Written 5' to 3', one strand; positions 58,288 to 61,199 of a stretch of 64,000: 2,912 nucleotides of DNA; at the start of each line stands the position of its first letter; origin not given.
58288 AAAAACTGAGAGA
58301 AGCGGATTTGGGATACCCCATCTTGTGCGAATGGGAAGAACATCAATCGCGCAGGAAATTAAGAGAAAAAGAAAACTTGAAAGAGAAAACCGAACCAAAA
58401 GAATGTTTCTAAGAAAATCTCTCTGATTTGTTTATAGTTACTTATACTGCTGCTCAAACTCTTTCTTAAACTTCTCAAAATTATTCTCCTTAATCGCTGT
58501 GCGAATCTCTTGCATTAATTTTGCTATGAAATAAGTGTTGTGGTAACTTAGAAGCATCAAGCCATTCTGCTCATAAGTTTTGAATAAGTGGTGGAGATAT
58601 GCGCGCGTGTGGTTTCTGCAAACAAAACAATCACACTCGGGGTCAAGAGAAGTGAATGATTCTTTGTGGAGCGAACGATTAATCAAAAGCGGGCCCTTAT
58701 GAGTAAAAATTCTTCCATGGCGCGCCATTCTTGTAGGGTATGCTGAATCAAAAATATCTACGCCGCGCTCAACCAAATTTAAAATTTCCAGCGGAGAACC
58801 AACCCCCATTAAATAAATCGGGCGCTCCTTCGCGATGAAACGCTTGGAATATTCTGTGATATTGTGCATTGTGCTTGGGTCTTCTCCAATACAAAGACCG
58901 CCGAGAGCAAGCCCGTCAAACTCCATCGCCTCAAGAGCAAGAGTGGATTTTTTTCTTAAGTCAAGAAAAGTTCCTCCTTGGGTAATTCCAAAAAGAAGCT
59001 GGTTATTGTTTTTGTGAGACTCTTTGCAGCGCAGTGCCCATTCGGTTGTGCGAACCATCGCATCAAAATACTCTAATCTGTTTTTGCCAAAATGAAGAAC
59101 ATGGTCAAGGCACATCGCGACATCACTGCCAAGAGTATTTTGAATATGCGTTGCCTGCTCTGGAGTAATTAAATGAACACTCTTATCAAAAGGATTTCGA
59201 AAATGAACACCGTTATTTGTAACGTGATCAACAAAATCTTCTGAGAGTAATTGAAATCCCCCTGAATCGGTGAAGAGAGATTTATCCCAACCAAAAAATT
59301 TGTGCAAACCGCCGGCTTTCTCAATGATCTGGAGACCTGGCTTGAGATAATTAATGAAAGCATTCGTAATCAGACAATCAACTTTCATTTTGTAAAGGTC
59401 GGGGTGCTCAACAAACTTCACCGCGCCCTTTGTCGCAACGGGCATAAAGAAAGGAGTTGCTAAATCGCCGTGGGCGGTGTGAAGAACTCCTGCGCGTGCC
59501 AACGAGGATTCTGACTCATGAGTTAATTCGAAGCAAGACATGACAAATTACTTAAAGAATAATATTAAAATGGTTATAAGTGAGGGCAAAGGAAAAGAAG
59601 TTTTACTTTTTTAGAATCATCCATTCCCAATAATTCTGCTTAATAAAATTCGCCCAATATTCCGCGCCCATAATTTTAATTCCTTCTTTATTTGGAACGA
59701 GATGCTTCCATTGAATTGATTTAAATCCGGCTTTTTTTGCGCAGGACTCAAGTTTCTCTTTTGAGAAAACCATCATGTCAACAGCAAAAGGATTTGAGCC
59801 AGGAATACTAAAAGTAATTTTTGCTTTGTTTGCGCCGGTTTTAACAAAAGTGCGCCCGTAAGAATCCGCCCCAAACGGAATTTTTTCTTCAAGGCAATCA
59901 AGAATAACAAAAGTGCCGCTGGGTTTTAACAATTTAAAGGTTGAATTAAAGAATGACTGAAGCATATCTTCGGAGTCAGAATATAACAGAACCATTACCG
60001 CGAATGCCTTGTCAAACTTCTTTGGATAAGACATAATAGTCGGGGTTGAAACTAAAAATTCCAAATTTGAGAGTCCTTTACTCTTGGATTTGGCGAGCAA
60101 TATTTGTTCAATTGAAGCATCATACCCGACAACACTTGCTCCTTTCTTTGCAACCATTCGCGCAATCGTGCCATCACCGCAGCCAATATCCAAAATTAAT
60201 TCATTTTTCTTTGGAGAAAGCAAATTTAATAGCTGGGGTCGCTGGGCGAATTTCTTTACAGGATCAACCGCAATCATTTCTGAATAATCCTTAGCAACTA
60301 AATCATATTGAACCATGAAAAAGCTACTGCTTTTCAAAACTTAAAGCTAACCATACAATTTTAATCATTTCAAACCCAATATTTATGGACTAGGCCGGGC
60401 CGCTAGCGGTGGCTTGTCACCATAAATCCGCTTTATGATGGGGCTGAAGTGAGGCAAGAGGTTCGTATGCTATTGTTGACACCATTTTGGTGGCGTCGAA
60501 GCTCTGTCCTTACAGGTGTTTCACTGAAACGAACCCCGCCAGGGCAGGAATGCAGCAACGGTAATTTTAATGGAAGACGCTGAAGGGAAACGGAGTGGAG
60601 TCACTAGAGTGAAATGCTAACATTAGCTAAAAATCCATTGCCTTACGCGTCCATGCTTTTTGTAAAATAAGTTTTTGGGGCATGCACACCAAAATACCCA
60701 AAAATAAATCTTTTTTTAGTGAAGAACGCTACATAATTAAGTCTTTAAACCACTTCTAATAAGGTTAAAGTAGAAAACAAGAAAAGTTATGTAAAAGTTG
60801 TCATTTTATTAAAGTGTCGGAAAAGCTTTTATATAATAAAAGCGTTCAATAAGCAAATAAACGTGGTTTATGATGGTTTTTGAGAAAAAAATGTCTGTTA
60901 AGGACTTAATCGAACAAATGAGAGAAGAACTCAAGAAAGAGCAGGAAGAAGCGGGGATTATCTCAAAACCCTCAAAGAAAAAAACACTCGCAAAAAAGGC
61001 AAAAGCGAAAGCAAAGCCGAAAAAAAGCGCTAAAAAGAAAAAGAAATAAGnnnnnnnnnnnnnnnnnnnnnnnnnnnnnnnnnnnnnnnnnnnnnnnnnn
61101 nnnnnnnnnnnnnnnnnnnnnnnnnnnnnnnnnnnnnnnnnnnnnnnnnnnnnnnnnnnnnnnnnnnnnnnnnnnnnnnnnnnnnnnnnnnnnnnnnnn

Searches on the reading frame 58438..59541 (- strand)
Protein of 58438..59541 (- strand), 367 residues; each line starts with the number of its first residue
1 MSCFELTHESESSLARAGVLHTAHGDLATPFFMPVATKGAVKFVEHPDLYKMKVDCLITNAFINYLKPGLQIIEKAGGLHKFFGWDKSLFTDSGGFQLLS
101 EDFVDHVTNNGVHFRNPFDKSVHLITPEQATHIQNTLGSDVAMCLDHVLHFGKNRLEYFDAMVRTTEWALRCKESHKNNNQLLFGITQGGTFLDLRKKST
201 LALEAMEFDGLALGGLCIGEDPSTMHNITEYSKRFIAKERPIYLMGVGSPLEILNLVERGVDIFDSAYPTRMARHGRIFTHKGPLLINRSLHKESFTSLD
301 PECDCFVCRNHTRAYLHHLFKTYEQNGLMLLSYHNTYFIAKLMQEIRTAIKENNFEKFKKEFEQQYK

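Call 3: search_protein_families(library=pfam, proteins=[window:58438-59541:-], max_evalue=1)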
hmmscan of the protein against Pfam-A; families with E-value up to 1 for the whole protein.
window:58438-59541:- (367 aa): 2 families
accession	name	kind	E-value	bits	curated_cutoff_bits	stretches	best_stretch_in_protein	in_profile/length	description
PF01702.25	TGT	-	1.4e-127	426.1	26.3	1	15-366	3-355/357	Queuine tRNA-ribosyltransferase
PF25375.1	Lin-15B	-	0.75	10.3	27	1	303-366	50-116/121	Lin-15B-like domain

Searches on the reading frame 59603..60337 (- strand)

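Call 3: search_protein_families(library=pfam, proteins=[window:59603-60337:-], max_evalue=1)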
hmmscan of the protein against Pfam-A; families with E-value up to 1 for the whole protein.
window:59603-60337:- (244 aa): 20 families
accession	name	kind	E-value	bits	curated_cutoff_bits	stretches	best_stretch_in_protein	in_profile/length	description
PF13649.12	Methyltransf_25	-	7.1e-14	52.7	27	1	48-141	1-97/97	Methyltransferase domain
PF13847.12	Methyltransf_31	-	9.1e-14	51.8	27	1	43-151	2-116/145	Methyltransferase domain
PF08241.18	Methyltransf_11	-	3.4e-12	47.3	21.2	1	49-145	1-95/95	Methyltransferase domain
PF13489.12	Methyltransf_23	-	1.5e-11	44.8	27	1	35-208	11-162/164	Methyltransferase domain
PF08242.18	Methyltransf_12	-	1.1e-10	42.6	30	1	49-143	1-98/98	Methyltransferase domain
PF01209.24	Ubie_methyltran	-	5.1e-07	29.7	20.1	1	11-213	13-221/233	ubiE/COQ5 methyltransferase family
PF02353.26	CMAS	-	6.1e-07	29.5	27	1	37-145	55-164/273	Mycolic acid cyclopropane synthetase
PF08003.17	Methyltransf_9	-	1.1e-05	25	23.8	1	36-119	107-194/315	Protein of unknown function (DUF1698)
PF05175.20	MTS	-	1.2e-05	25.4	23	1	36-144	23-137/170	Methyltransferase small domain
PF01555.25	N6_N4_Mtase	-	0.00017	22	26.7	1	40-83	177-220/221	DNA methylase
PF05401.17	NodS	-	0.00046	20.5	24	1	46-145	45-144/201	Nodulation protein S (NodS)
PF24675.1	NpmA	-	0.0012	18.7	60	1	40-111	19-96/214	16S rRNA (adenine(1408)-N(1))-methyltransferase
PF05148.21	Methyltransf_8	-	0.0089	16.4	27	1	24-73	57-100/219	Hypothetical methyltransferase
PF05891.18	Methyltransf_PK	-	0.029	14.3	27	1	27-148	38-162/218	AdoMet dependent proline di-methyltransferase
PF03848.20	TehB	-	0.036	13.9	20.4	1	39-127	28-115/193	Tellurite resistance protein TehB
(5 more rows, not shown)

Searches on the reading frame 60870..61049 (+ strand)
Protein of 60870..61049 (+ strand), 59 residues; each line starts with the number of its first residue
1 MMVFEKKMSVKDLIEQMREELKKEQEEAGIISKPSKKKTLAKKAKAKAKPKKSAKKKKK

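Call 3: search_protein_families(library=pfam, proteins=[window:60870-61049:+], max_evalue=1)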
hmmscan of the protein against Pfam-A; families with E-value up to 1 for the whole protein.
window:60870-61049:+ (59 aa): 0 families

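Call 80: search_protein_families(library=ncbifam, proteins=[window:60873-61049:+], max_evalue=10)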
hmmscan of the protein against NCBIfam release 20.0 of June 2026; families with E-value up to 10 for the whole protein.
window:60873-61049:+ (58 aa): 0 families

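Call 81: search_solved_structures(query=window:60873-61046:+, max_evalue=10)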
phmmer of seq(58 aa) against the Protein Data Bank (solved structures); distinct sequences matched with E-value up to 10: 6.
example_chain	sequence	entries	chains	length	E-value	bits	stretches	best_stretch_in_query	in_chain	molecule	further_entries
2hgz_A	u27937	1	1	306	0.33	15.3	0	13-39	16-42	Tyrosyl-tRNA synthetase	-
4pbr_A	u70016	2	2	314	0.33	15.3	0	13-39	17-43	Tyrosine--tRNA ligase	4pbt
4pbs_A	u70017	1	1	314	0.34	15.3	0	13-39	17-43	Tyrosine--tRNA ligase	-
2pxh_A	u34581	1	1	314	0.34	15.3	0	13-39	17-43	Tyrosyl-tRNA synthetase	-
7ynw_A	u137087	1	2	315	0.37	15.2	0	13-39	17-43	Tyrosine--tRNA ligase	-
5nsf_B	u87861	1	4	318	0.43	14.9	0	13-39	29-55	Tyrosine--tRNA ligase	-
